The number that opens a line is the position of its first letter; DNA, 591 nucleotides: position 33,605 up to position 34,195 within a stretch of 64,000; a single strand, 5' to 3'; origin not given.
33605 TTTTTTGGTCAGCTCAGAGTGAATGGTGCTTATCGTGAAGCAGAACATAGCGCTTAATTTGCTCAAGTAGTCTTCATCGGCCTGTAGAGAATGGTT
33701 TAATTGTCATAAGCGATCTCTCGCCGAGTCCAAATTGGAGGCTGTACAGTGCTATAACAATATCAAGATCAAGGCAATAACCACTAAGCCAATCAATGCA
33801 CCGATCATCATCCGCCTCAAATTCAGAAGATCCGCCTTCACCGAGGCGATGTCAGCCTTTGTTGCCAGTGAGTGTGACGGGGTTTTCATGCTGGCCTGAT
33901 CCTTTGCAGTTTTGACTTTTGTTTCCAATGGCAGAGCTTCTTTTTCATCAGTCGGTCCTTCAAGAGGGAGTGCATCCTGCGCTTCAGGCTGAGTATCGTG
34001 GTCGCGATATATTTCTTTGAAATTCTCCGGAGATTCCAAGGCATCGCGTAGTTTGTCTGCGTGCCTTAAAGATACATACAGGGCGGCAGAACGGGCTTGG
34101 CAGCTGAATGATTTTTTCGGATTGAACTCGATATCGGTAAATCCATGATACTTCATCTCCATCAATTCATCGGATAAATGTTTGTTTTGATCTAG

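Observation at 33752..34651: Partner protein architecture: soluble domain, acidic repeat linker, coiled coil and C-terminal tail anchor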

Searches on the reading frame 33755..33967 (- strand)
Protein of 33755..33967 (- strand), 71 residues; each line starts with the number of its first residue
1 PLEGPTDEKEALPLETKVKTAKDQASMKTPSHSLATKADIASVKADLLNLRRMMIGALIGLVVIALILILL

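Call 13: find_homologous_proteins(query=window:33755-33967:-, max_evalue=10)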
Query seq(71 aa): 1 candidates shared short words with the query, none scored E <= 10.

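Call 20: find_related_loci(query=window:33755-33967:-, collection=metagenome_contigs, flank=6000)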
Query window:33755-33967:- (71 aa) in metagenome_contigs; peptide patterns used: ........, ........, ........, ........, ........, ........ (x = any residue, [..] = any of these).
600 stretches matched a pattern, but none encodes a relative of the query by tblastn (E <= 1e-3).

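Call 22: search_protein_families(library=phrogs, proteins=[window:33755-33967:-], max_evalue=1)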
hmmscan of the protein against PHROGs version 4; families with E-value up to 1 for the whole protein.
window:33755-33967:- (71 aa): 3 families
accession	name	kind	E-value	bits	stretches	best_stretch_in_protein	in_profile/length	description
phrog_689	-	lysis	0.019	16.2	1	15-67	22-82/91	holin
phrog_2145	-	head and packaging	0.022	16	1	34-71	43-80/83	major head protein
phrog_1193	-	other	0.12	13.4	1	37-70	33-66/76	hemolysin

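Call 26: search_protein_representatives(protein=window:33755-33967:-)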
Query: 71 residues. Proteins with E-value up to 0.001 (for the whole library): 1; up to 1e-10: 1; up to 1e-30: 1. The best 1 are listed.
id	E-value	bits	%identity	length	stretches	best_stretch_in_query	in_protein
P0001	9.9e-34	129.7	100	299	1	1-71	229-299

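Call 47: find_related_loci(query=window:33755-33967:-, collection=viral_contigs, flank=3000)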
Query window:33755-33967:- (71 aa) in viral_contigs; peptide patterns used: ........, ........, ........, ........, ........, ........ (x = any residue, [..] = any of these).
36 stretches matched a pattern, but none encodes a relative of the query by tblastn (E <= 1e-3).

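Call 59: search_dna_similar(query=window:33755-33967:-, collection=phages, mode=protein, max_rows=10, max_evalue=1)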
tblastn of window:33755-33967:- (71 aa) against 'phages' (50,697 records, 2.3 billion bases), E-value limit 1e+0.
No match.

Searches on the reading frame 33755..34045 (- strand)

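Call 7: search_protein_families(library=pfam, proteins=[window:33755-34045:-], max_evalue=10)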
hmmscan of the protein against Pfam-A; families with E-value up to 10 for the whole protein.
seq(97 aa): 2 families
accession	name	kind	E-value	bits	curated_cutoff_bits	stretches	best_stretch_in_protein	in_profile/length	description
PF10779.14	XhlA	-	0.022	15.3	34.7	1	44-91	13-66/67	Haemolysin XhlA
PF02009.21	RIFIN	-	0.035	14.5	32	1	39-96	245-302/327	Rifin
